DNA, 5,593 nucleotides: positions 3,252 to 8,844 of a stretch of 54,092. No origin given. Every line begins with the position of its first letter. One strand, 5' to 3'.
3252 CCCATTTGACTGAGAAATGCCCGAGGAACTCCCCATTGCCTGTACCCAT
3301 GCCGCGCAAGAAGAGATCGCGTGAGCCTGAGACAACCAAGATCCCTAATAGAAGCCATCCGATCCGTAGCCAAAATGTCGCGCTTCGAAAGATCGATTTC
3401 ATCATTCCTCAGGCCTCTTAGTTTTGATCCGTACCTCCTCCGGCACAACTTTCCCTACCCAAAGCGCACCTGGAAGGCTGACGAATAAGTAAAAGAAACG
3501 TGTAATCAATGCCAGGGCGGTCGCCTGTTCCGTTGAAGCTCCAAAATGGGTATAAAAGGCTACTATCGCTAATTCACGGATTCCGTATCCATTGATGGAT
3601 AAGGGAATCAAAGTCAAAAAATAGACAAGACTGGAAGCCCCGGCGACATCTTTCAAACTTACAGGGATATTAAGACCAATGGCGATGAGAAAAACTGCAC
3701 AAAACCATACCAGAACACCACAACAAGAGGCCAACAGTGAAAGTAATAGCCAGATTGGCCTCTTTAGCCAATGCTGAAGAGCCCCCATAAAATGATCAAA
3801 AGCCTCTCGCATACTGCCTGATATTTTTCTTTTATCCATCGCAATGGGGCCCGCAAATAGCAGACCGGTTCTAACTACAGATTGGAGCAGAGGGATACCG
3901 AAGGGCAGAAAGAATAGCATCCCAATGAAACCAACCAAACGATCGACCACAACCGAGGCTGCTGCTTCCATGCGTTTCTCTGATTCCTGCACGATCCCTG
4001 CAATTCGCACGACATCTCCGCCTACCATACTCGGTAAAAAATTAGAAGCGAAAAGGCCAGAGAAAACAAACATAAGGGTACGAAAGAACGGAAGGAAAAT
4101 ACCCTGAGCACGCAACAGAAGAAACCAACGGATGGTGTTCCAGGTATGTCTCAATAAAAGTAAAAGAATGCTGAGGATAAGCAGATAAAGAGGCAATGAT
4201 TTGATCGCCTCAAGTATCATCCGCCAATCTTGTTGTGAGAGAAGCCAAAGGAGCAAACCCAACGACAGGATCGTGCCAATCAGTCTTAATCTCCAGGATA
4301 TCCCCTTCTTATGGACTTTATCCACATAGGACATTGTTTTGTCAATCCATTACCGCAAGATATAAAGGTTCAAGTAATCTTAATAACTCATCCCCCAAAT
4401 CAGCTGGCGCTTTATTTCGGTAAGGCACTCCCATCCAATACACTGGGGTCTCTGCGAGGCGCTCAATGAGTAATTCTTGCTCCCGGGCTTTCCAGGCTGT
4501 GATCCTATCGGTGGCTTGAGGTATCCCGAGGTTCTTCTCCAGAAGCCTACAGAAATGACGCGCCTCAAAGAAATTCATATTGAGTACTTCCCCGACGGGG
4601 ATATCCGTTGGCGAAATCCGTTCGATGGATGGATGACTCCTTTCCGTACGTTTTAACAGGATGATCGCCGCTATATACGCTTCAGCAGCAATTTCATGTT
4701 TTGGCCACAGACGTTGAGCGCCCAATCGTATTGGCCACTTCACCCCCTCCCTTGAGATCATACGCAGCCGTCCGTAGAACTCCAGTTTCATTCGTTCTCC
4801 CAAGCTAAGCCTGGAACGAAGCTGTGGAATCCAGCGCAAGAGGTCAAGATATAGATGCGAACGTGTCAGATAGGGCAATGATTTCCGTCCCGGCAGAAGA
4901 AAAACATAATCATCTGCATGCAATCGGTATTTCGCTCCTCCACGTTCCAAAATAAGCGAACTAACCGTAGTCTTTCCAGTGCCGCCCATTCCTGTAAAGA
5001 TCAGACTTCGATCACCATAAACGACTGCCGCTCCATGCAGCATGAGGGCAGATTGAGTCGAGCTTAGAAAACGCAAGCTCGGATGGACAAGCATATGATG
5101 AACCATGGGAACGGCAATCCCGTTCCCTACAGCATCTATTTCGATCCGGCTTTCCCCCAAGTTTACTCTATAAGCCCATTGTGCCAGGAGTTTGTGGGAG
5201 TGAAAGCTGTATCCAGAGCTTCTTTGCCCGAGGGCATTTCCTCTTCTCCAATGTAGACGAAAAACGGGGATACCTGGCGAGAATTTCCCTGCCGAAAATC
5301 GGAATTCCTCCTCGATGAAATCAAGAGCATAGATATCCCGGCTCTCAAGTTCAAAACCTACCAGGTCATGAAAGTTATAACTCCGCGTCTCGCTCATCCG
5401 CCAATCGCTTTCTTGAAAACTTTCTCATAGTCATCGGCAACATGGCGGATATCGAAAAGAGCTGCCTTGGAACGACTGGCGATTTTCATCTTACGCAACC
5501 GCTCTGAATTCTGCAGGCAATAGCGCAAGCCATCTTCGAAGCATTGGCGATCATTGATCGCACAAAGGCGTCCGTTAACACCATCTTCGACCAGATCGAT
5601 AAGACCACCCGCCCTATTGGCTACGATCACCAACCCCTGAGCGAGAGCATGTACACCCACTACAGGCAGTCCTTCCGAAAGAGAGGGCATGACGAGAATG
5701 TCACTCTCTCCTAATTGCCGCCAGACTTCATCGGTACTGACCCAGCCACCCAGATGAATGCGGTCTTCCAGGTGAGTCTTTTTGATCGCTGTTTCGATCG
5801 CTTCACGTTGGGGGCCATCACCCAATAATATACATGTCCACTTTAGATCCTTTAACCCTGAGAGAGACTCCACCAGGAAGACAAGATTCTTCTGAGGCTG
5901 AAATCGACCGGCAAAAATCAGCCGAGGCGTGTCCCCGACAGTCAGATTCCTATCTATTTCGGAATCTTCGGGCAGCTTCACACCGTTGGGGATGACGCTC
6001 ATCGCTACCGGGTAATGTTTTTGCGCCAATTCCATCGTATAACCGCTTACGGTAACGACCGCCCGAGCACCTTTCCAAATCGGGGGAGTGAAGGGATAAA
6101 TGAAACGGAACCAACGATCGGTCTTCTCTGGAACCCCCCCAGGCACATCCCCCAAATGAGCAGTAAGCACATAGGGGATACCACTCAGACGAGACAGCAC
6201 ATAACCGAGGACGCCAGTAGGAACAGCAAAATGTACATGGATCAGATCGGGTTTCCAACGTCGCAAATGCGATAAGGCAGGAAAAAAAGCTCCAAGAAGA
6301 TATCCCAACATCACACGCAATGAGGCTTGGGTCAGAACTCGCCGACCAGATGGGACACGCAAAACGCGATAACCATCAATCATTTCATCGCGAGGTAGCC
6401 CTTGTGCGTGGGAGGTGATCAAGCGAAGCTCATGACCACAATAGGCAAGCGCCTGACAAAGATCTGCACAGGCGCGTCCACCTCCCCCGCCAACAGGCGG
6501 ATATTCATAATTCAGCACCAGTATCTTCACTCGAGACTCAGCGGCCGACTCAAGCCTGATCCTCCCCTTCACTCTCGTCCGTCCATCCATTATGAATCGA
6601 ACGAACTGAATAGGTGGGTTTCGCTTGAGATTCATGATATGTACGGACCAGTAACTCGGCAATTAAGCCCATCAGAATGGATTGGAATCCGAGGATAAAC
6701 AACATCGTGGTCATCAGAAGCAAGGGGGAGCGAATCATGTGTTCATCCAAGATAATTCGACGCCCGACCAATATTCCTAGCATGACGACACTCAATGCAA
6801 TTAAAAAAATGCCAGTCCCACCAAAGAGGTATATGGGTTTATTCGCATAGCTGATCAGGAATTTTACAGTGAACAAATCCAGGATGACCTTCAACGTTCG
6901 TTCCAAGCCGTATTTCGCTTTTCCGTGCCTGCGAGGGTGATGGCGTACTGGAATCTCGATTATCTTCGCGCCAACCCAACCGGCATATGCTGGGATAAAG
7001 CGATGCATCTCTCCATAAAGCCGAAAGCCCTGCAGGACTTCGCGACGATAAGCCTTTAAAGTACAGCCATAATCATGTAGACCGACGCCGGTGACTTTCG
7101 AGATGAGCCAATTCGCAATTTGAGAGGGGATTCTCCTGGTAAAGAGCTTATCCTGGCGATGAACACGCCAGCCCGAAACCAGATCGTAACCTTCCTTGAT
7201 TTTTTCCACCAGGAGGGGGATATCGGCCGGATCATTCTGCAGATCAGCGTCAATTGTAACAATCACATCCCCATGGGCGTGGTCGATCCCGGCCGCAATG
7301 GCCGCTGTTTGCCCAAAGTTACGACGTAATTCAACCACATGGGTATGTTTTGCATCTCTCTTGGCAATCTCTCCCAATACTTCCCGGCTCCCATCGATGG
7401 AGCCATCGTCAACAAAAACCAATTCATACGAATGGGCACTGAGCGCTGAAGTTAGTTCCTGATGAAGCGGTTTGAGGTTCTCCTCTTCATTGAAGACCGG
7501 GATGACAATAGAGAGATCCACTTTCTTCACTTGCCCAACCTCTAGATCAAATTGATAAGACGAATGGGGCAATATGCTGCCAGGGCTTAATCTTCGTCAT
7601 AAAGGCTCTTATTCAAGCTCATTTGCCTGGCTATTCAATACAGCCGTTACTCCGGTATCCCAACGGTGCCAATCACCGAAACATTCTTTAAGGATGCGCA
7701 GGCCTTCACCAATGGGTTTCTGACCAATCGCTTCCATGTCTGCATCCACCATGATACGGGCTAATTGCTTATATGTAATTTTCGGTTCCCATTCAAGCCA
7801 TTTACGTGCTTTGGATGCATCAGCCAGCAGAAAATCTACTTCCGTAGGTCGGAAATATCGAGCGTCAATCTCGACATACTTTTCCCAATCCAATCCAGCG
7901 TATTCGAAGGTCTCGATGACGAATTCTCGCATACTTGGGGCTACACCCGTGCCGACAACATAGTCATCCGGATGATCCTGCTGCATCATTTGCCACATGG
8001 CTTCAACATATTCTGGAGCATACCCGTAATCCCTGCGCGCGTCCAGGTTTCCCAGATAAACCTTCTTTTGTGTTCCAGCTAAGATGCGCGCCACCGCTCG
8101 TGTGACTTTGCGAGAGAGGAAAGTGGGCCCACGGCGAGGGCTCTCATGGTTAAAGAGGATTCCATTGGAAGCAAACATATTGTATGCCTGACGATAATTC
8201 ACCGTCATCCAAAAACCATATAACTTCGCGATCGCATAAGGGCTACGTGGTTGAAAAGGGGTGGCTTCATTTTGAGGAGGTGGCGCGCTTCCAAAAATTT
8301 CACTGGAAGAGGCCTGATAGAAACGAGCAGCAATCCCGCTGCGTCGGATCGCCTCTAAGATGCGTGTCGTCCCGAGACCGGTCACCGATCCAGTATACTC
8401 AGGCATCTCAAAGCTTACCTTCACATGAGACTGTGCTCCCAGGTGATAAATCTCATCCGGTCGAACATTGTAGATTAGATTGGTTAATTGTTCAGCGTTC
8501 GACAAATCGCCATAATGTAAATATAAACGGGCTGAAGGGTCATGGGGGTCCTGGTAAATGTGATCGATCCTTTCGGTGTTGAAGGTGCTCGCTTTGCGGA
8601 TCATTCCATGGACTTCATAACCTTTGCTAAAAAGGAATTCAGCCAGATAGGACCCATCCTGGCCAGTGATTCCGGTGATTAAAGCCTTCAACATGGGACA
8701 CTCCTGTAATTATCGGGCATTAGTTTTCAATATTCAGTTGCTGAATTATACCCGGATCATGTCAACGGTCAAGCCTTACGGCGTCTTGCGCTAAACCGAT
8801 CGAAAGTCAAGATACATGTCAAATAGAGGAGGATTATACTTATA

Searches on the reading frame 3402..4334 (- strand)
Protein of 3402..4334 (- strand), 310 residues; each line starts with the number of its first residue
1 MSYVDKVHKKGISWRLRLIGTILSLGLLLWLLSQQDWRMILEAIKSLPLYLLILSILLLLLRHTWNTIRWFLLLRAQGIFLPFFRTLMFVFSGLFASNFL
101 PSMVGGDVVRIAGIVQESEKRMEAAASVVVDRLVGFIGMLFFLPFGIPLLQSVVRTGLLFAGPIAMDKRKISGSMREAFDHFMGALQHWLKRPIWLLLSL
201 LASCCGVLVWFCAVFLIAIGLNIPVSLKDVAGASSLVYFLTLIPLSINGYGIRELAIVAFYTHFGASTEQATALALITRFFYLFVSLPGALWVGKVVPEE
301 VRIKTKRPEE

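Call 25: search_protein_families(library=pfam, proteins=[window:3402-4334:-], max_evalue=0.00001)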
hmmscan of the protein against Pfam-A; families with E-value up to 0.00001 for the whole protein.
window:3402-4334:- (310 aa): 1 family
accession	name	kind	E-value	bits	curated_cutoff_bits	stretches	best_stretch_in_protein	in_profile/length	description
PF03706.18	LPG_synthase_TM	-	4.3e-36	125.4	33.4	1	18-289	2-302/302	Lysylphosphatidylglycerol synthase TM region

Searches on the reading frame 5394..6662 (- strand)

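Call 25: search_protein_families(library=pfam, proteins=[window:5394-6662:-], max_evalue=0.00001)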
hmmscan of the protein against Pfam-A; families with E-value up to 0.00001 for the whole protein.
window:5394-6662:- (422 aa): 6 families
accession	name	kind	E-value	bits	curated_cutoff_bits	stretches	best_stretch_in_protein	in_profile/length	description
PF00534.26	Glycos_transf_1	-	2.3e-29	102.6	26.4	1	238-397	8-170/172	Glycosyl transferases group 1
PF13692.12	Glyco_trans_1_4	-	3.6e-26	92.6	27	1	246-385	2-142/142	Glycosyl transferases group 1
PF13439.12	Glyco_transf_4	-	5.3e-25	88.8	28.5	1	59-229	2-167/170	Glycosyltransferase Family 4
PF13579.12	Glyco_trans_4_4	-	1.6e-22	81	29.7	1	59-227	1-158/158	Glycosyl transferase 4-like domain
PF13477.12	Glyco_trans_4_2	-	5.7e-10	39.9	23.4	1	67-189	15-125/139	Glycosyl transferase 4-like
PF20706.3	GT4-conflict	-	1.6e-07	31.1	26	1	242-370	194-328/385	Family 4 Glycosyltransferase in conflict systems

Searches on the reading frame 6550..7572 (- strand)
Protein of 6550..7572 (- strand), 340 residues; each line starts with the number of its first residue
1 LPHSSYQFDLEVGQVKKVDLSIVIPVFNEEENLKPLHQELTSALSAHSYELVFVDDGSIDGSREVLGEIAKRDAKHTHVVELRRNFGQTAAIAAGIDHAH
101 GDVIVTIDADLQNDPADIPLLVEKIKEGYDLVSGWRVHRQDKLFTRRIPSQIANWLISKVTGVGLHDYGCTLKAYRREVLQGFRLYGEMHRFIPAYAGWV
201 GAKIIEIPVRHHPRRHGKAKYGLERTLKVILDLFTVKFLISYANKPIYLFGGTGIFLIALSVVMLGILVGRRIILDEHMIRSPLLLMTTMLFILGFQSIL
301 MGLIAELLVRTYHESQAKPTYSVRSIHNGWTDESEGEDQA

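Call 25: search_protein_families(library=pfam, proteins=[window:6550-7572:-], max_evalue=0.00001)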
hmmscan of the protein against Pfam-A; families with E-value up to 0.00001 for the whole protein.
window:6550-7572:- (340 aa): 2 families
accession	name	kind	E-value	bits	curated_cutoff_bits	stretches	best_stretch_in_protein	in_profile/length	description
PF00535.33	Glycos_transf_2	-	2.2e-33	116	23.3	1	21-180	1-164/168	Glycosyl transferase family 2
PF10111.15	Glyco_tranf_2_2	-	4.7e-07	30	27.3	1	21-110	1-91/276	Glycosyltransferase like family 2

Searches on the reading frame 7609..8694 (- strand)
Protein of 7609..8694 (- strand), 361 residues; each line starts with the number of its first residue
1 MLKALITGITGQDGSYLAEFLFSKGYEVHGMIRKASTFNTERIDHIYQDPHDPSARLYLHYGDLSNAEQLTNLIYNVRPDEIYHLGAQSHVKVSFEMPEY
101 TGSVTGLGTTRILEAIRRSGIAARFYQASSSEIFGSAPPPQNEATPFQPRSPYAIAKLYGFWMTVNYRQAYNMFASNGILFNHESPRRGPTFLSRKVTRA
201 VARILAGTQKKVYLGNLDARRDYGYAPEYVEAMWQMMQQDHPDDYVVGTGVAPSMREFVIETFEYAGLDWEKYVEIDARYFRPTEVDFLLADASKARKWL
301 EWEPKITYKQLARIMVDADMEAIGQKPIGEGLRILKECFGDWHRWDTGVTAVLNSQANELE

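Call 25: search_protein_families(library=pfam, proteins=[window:7609-8694:-], max_evalue=0.00001)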
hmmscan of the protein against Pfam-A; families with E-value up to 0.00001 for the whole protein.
window:7609-8694:- (361 aa): 3 families
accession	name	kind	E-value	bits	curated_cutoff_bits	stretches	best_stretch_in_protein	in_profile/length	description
PF16363.11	GDP_Man_Dehyd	-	1.3e-132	442.8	27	1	5-315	1-332/332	GDP-mannose 4,6 dehydratase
PF01370.27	Epimerase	-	2e-70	237.4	20.9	1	4-248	1-240/240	NAD dependent epimerase/dehydratase family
PF04321.23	RmlD_sub_bind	-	4.4e-07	29.7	27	1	3-160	2-132/287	RmlD substrate binding domain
